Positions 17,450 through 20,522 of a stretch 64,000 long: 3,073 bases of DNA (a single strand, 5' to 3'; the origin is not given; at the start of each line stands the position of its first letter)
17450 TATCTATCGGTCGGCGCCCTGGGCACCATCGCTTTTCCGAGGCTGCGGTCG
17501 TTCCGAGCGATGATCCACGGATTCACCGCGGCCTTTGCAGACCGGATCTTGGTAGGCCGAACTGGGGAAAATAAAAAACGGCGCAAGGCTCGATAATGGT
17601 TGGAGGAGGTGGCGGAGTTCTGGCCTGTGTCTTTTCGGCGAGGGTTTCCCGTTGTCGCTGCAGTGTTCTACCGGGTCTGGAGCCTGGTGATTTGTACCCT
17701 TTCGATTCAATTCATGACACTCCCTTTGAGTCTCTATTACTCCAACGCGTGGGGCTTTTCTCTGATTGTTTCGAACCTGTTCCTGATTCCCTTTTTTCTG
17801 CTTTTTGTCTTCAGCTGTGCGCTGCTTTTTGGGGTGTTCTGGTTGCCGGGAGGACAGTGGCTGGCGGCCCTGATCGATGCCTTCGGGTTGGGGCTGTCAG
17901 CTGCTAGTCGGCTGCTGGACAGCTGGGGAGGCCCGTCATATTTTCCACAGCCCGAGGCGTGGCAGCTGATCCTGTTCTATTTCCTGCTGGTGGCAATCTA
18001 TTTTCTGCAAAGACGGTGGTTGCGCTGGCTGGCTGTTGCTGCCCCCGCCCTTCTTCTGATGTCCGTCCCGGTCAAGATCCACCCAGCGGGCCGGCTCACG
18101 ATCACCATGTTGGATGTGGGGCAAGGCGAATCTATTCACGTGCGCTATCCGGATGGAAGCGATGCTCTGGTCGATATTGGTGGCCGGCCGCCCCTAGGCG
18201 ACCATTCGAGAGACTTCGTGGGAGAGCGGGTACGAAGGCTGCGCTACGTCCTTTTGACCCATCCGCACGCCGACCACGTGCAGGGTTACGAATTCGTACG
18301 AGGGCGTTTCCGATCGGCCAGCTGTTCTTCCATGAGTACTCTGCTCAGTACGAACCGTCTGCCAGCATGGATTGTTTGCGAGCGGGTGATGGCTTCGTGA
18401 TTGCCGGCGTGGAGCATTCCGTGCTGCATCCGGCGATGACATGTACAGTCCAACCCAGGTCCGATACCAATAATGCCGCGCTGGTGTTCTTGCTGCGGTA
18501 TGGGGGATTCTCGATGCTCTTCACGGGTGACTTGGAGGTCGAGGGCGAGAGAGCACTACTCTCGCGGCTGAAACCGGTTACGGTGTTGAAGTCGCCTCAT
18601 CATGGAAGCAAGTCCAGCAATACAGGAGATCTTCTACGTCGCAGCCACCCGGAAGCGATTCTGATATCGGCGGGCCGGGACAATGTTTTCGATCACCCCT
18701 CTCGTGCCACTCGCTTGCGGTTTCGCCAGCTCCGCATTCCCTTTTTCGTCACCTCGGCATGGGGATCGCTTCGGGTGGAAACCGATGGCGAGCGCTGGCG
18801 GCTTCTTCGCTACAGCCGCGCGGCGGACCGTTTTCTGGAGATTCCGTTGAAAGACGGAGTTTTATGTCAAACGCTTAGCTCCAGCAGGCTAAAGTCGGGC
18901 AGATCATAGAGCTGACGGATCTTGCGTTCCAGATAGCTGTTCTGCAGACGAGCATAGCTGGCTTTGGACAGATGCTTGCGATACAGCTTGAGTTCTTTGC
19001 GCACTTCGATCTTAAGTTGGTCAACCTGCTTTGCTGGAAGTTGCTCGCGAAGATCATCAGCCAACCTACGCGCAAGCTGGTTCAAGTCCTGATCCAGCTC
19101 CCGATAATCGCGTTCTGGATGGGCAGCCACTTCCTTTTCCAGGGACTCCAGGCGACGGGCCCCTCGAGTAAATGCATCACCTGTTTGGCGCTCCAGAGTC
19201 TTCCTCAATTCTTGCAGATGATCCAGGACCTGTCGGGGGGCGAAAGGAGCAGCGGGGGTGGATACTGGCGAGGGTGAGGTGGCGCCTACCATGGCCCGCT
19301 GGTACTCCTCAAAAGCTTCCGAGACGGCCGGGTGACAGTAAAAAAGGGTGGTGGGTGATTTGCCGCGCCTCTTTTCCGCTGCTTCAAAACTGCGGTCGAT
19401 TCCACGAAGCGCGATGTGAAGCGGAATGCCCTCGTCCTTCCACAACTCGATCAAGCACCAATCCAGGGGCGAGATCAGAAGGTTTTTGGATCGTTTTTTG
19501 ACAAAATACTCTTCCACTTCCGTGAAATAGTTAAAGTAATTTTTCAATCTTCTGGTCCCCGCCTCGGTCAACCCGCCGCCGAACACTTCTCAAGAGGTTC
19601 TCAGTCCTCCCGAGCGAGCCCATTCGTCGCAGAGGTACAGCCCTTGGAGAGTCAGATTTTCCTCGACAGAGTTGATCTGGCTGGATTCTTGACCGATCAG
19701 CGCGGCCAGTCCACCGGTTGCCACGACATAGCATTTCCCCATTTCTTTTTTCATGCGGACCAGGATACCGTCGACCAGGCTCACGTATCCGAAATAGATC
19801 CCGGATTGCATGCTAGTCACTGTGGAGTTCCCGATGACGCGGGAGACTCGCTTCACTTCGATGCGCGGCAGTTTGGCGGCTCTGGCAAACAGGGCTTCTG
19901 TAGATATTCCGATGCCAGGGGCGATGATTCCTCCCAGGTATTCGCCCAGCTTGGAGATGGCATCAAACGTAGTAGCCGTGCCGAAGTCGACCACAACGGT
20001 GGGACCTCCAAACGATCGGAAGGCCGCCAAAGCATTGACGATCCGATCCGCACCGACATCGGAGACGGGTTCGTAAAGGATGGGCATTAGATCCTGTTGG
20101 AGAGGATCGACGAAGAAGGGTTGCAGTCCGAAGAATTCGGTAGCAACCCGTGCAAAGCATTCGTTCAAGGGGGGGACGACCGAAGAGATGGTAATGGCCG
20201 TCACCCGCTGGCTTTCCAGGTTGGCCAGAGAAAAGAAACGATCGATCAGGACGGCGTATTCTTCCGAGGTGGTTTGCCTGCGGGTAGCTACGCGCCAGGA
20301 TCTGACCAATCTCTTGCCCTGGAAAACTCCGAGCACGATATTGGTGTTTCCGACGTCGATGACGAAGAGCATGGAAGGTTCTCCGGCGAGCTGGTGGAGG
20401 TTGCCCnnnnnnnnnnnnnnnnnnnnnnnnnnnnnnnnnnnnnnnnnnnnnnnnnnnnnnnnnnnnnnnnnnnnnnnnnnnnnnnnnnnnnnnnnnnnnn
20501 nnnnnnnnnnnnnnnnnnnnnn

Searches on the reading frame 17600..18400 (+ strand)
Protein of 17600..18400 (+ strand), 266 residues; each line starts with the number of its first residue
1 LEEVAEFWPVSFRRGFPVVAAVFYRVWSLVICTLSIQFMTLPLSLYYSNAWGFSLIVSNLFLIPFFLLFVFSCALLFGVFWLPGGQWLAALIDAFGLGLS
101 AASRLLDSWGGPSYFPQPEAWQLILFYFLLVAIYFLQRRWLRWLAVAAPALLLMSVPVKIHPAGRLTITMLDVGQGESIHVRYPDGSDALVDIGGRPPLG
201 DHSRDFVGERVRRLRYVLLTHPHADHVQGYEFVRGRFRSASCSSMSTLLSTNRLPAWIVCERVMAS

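Call 23: search_protein_families(library=pfam, proteins=[window:17600-18400:+], max_evalue=0.00001)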
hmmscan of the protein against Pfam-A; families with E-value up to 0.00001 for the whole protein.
window:17600-18400:+ (266 aa): 2 families
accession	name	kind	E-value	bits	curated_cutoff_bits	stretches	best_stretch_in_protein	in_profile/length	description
PF03772.21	Competence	-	2.9e-08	33.8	23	1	28-139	158-269/270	Competence protein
PF00753.33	Lactamase_B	-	6.2e-06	26.7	22.7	1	173-235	3-65/196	Metallo-beta-lactamase superfamily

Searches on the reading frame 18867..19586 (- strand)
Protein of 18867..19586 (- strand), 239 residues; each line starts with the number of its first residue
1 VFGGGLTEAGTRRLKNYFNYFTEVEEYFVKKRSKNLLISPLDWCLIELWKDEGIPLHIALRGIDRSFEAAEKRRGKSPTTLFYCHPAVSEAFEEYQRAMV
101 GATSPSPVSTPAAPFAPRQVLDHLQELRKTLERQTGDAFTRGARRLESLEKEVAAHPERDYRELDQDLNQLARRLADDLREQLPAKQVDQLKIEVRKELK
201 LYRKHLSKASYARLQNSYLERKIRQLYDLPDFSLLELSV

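Call 23: search_protein_families(library=pfam, proteins=[window:18867-19586:-], max_evalue=0.00001)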
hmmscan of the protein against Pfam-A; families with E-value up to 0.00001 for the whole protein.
window:18867-19586:- (239 aa): 1 family
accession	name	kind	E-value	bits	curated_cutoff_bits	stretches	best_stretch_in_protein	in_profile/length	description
PF02601.20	Exonuc_VII_L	-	5.4e-06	26.5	35.9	1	112-211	134-244/315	Exonuclease VII, large subunit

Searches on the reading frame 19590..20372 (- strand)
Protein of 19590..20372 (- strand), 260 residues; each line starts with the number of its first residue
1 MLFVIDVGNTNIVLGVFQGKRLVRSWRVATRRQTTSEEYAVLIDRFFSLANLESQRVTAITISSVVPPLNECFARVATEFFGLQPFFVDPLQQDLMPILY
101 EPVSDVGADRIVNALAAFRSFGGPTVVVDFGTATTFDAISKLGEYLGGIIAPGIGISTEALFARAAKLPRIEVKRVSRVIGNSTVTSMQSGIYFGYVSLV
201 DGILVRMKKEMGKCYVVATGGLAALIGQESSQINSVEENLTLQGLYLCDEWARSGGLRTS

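Call 23: search_protein_families(library=pfam, proteins=[window:19590-20372:-], max_evalue=0.00001)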
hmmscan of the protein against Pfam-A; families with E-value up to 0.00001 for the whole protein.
window:19590-20372:- (260 aa): 1 family
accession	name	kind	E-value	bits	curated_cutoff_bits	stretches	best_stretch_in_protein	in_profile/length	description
PF03309.20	Pan_kinase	-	2.5e-68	230.4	24.7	1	3-204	2-203/205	Type III pantothenate kinase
